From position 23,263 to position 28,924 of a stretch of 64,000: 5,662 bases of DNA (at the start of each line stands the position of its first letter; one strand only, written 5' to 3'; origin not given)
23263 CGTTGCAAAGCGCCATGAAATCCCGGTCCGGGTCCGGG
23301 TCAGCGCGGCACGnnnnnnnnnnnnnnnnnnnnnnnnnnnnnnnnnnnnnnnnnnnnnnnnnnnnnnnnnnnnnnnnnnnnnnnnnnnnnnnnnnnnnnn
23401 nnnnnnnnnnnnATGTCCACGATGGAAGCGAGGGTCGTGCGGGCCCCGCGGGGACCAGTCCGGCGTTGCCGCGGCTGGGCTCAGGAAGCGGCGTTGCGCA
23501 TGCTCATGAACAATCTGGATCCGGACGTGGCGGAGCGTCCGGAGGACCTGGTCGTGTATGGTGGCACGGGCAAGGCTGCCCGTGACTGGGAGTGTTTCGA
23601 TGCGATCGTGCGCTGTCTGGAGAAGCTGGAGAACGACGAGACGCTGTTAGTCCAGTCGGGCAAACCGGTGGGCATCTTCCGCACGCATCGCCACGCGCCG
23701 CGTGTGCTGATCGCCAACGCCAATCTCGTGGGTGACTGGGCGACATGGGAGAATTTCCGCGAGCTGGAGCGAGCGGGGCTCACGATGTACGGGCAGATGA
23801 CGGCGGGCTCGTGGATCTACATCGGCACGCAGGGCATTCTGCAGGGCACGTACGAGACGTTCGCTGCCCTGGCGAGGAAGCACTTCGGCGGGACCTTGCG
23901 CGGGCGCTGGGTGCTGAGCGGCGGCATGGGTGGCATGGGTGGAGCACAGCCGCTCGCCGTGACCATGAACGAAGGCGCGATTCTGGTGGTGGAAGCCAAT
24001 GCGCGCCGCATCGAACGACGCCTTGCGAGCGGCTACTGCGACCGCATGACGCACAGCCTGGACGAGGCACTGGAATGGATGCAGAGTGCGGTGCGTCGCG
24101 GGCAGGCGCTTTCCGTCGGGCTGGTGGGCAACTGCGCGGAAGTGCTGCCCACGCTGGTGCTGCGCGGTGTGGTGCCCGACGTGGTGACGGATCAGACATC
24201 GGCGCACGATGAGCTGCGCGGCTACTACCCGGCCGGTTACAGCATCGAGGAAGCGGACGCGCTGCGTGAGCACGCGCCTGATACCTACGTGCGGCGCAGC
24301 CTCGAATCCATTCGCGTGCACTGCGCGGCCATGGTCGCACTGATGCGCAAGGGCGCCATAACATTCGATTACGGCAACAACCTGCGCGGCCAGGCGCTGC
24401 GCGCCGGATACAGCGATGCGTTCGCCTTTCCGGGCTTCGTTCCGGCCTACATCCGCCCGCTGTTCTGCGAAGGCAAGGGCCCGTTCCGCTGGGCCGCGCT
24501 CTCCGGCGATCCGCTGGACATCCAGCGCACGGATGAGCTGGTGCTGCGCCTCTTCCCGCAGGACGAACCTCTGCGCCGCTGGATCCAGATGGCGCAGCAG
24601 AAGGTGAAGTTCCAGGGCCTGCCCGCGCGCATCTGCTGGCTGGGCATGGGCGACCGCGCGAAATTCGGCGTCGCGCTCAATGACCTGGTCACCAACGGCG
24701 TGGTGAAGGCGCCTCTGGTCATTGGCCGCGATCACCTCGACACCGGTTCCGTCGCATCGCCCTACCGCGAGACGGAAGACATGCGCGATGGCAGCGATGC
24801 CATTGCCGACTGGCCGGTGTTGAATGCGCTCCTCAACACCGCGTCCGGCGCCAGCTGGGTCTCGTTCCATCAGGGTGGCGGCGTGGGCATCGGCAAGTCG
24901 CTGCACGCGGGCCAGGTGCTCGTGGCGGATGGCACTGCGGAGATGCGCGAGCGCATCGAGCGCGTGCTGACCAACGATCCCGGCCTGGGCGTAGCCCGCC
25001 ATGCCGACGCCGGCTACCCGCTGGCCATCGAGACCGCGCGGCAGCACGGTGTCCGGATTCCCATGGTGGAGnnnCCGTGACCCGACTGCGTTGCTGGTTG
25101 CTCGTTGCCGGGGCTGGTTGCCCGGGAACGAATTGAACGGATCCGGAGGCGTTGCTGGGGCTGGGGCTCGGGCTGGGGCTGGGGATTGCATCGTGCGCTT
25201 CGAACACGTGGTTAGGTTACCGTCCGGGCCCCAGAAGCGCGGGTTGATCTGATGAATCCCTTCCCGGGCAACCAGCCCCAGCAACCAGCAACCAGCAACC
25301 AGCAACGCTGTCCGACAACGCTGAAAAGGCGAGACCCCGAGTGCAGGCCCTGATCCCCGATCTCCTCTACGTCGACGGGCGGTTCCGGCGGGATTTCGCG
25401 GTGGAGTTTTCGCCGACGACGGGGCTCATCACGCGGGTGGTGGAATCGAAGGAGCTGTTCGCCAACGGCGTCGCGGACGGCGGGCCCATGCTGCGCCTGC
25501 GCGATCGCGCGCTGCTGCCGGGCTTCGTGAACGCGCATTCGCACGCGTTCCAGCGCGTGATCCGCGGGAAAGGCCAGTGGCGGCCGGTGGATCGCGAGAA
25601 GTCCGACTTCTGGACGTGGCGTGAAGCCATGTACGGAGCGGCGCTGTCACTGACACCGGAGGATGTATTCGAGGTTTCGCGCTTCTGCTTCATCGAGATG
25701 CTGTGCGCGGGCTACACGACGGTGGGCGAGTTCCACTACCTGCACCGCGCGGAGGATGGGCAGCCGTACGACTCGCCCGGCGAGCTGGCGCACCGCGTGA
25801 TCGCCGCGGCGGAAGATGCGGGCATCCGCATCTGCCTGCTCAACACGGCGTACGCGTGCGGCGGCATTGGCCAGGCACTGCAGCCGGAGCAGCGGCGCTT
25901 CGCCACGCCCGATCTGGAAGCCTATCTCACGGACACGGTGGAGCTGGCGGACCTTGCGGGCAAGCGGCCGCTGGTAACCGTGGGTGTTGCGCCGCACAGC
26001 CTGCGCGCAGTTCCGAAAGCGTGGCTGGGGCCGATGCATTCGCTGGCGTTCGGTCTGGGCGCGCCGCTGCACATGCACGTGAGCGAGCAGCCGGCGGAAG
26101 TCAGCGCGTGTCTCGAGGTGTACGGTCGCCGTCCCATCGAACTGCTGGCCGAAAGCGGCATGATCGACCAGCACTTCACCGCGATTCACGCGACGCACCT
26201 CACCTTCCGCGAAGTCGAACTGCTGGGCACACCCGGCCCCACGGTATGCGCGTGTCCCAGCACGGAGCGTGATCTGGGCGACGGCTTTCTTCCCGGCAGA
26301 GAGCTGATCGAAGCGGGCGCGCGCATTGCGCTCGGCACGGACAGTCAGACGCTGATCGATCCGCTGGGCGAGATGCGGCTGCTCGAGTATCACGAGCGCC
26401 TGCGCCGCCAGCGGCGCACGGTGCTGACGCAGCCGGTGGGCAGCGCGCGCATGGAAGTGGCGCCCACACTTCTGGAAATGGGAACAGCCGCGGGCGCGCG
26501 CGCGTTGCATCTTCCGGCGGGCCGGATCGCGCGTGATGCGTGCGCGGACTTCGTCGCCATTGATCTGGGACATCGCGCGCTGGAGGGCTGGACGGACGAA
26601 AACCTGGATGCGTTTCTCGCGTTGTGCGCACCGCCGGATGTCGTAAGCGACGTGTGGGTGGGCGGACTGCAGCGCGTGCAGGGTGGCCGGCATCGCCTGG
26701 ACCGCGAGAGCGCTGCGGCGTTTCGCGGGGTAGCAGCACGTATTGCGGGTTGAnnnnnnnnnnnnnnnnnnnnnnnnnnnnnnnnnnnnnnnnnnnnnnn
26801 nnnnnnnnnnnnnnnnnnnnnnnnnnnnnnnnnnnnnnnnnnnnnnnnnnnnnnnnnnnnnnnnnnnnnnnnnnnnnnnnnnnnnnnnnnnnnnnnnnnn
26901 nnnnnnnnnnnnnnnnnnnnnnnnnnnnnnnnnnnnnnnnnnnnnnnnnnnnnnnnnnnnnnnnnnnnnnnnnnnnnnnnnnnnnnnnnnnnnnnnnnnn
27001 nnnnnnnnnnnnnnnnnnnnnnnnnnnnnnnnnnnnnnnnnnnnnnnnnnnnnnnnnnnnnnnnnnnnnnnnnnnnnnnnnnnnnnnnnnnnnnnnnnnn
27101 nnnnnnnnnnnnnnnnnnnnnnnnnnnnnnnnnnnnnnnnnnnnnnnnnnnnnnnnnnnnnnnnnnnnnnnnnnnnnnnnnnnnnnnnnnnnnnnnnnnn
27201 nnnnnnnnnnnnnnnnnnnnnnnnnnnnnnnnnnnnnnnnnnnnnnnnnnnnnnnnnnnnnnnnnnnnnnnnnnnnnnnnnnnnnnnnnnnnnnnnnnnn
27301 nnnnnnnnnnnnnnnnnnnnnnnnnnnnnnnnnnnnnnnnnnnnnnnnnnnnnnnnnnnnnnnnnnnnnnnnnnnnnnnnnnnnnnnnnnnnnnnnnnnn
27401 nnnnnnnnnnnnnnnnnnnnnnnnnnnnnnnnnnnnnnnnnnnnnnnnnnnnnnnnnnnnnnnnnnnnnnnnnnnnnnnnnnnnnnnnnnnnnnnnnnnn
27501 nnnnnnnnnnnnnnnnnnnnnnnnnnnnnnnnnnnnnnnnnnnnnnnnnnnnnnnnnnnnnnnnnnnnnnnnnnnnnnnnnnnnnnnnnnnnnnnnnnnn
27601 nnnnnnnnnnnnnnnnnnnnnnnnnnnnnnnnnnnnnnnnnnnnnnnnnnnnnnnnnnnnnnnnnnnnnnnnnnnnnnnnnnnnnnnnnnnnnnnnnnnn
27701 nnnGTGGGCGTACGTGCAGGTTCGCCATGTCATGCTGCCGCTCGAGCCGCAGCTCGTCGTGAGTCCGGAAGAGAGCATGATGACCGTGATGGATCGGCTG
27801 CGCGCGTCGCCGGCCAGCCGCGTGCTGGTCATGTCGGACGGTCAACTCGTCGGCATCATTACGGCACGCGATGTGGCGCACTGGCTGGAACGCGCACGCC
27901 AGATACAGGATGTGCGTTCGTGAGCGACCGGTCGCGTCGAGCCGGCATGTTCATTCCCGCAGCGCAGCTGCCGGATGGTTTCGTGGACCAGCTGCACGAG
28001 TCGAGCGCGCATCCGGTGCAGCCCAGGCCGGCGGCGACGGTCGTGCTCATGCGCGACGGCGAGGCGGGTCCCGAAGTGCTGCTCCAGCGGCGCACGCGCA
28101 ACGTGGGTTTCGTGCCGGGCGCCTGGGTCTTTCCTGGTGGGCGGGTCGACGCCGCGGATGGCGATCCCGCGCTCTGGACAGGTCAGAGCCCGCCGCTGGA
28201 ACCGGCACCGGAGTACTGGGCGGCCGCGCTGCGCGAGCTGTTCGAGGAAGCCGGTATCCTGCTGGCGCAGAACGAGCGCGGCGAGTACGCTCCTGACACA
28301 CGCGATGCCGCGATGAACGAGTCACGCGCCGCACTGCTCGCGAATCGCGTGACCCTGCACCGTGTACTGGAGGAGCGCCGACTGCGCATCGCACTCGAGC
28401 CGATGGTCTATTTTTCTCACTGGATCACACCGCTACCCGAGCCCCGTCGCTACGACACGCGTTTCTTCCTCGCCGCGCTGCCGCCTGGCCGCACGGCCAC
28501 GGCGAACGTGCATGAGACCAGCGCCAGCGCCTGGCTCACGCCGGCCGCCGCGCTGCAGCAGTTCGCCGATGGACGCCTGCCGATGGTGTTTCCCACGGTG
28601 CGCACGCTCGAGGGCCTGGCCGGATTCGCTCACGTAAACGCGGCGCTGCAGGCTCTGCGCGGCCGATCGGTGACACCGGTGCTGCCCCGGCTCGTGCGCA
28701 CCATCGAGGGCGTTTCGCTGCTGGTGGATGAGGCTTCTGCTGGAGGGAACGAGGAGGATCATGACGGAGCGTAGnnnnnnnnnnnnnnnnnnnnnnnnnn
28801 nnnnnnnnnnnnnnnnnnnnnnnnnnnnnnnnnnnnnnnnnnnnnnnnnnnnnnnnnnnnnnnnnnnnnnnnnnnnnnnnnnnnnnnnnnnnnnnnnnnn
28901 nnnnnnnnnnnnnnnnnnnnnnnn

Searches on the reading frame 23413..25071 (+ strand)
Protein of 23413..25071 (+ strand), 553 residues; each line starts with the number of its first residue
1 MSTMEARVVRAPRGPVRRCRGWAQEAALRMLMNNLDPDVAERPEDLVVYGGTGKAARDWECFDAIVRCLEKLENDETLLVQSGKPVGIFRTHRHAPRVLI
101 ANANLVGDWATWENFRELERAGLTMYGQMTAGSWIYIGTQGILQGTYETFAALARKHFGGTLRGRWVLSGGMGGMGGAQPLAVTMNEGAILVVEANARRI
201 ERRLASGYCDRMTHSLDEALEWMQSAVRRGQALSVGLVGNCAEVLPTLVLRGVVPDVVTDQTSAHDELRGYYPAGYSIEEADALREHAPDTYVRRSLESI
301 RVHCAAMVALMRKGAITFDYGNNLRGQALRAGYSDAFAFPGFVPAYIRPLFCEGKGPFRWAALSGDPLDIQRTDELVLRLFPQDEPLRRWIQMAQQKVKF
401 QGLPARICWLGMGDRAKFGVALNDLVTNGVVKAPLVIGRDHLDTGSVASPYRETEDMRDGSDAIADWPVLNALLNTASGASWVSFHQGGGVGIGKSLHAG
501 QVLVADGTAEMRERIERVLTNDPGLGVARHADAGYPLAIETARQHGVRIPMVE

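Call 17: find_encoding_contigs(protein=window:23413-25071:+, flank=10000, max_places=6)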
Protein seq(553 aa) (553 aa): no gene with exactly this product is on record in the collection.

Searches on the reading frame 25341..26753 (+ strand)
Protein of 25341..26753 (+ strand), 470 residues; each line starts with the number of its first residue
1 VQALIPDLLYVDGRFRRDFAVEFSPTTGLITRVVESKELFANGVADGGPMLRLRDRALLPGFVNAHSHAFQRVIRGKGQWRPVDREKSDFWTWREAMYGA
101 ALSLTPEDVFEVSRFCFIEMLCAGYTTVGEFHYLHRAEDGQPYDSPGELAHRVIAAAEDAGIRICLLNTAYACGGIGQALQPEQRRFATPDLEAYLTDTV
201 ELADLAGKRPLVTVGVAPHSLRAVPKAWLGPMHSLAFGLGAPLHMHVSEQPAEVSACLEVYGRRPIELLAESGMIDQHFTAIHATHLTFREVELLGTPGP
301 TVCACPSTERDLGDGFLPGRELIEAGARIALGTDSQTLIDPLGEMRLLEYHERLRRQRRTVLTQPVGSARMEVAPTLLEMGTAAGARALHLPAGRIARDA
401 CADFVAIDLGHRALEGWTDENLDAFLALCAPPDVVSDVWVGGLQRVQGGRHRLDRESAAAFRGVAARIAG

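Call 22: find_homologous_proteins(query=window:25341-26753:+)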
Query window:25341-26753:+ (470 aa): 7992 proteins with E <= 0.001 among 8000 candidates; the best 120 are listed.
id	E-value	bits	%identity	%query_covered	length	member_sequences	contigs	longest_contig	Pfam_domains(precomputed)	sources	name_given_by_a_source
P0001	0.0e+0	1072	100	100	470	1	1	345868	PF07969.18,PF01979.27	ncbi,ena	-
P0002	6.7e-227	772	74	100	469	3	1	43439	PF07969.18,PF01979.27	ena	-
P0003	2.5e-226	770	74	100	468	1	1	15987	PF07969.18,PF01979.27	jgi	jgi:formimidoylglutamate deiminase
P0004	2.8e-226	770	72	99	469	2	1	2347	PF07969.18,PF01979.27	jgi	jgi:formimidoylglutamate deiminase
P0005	2.7e-225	767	72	100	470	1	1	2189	PF07969.18,PF01979.27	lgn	-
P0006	3.0e-225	767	72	97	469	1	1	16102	PF07969.18,PF01979.27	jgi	jgi:formimidoylglutamate deiminase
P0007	6.9e-225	766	73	99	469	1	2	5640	PF07969.18,PF01979.27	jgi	jgi:formimidoylglutamate deiminase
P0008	1.2e-223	762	72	100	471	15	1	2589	PF07969.18,PF01979.27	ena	-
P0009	1.3e-222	758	72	100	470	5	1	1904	PF07969.18,PF01979.27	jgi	jgi:formimidoylglutamate deiminase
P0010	4.8e-221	753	71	100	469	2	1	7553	PF07969.18,PF01979.27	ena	-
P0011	1.6e-219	748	72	100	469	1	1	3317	PF07969.18,PF01979.27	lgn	-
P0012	6.8e-219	746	72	97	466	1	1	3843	PF07969.18,PF01979.27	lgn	-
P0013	1.6e-218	745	72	97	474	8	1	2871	PF07969.18,PF01979.27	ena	-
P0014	3.0e-218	744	71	100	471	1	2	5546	PF07969.18,PF01979.27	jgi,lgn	-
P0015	3.4e-217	740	70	97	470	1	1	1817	PF07969.18,PF01979.27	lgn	-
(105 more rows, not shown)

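Call 23: find_encoding_contigs(protein=P0001, flank=2000, max_places=3)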
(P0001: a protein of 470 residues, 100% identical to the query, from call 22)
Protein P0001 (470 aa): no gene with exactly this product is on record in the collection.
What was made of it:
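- On REP / REPIN (RAYT-associated): The rest of the genome could not be retrieved (calls 17, 23).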

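Call 24: find_encoding_contigs(protein=P0002, flank=10000, max_places=3)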
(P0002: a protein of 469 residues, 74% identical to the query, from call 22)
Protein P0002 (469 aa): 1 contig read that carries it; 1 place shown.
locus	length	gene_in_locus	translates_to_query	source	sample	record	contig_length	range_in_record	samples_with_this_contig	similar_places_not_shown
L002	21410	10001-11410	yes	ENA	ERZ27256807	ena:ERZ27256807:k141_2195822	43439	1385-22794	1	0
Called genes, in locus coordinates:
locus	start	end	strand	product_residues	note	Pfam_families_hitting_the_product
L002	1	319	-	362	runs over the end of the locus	PF12697:Abhydrolase_6, PF00561:Abhydrolase_1, PF12146:Hydrolase_4, PF00196:GerE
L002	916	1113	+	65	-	-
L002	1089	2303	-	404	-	-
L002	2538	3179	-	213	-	-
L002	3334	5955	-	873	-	PF02190:LON_substr_bdg, PF07724:AAA_2 (faint), PF00004:AAA, PF07728:AAA_5, PF22667:Lon_lid, PF05362:Lon_C, PF13541:ChlI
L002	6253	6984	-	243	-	PF10502:Peptidase_S26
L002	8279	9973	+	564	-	PF17391:Urocanase_N, PF01175:Urocanase, PF17392:Urocanase_C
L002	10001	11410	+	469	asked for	PF01979:Amidohydro_1, PF07969:Amidohydro_3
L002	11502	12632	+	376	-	PF02163:Peptidase_M50, PF00571:CBS (weak)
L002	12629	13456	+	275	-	PF00293:NUDIX (faint)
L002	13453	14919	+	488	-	-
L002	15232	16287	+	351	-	-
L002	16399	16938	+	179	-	PF00383:dCMP_cyt_deam_1, PF14437:MafB19-deam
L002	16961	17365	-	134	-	-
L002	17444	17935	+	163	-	PF00293:NUDIX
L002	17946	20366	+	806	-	PF12704:MacB_PCD, PF02687:FtsX, PF12704:MacB_PCD, PF02687:FtsX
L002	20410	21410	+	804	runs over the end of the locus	PF12704:MacB_PCD, PF02687:FtsX, PF12704:MacB_PCD, PF02687:FtsX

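Call 25: find_encoding_contigs(protein=P0003, flank=10000, max_places=3)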
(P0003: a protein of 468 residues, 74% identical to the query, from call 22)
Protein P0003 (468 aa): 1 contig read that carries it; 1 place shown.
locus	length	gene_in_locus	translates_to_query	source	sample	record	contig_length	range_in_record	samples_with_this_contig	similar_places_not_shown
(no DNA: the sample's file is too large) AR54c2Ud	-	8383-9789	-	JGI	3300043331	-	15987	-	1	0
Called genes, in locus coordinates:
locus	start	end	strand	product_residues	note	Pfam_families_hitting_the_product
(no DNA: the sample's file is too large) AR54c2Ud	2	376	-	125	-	?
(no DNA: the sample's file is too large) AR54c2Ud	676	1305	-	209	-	PF00174:Oxidored_molyb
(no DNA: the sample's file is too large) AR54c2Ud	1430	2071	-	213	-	-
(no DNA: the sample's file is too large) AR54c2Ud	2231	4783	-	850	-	PF02190:LON_substr_bdg, PF13401:AAA_22 (faint), PF07724:AAA_2 (faint), PF00004:AAA, PF07728:AAA_5, PF22667:Lon_lid, PF05362:Lon_C, PF13541:ChlI, +1 more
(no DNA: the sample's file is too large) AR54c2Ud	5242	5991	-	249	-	PF10502:Peptidase_S26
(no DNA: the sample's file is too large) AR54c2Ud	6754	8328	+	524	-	PF17391:Urocanase_N, PF01175:Urocanase, PF17392:Urocanase_C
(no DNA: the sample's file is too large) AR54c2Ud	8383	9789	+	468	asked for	PF01979:Amidohydro_1, PF07969:Amidohydro_3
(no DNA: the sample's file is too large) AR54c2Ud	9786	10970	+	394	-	PF02163:Peptidase_M50, PF00571:CBS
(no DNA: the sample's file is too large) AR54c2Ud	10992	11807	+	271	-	PF00293:NUDIX (faint)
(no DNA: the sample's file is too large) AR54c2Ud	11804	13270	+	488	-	-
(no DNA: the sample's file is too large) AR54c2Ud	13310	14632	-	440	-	-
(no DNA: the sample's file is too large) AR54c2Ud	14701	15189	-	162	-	PF07452:CHRD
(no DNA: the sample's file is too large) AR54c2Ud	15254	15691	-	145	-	PF13473:Cupredoxin_1 (weak), PF00127:Copper-bind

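Call 29: list_cluster_members(proteins=[P0001])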
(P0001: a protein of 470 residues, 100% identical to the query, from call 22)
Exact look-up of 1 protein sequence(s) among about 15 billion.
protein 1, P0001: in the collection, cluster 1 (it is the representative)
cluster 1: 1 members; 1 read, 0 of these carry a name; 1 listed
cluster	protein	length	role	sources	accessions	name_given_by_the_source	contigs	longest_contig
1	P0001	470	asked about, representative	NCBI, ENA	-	-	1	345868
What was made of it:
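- Tried and rejected: The DNA is not on record (calls 17, 23), and the cluster look-up gave no name (call 29).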

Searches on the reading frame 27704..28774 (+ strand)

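Call 90: search_protein_families(library=pfam, proteins=[window:27704-28774:+], max_evalue=0.001)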
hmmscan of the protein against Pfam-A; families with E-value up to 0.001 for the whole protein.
window:27704-28774:+ (356 aa): 1 family
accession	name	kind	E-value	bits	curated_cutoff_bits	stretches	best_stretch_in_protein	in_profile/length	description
PF00293.34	NUDIX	-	7.8e-08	32.8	21.1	1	107-196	2-66/134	NUDIX domain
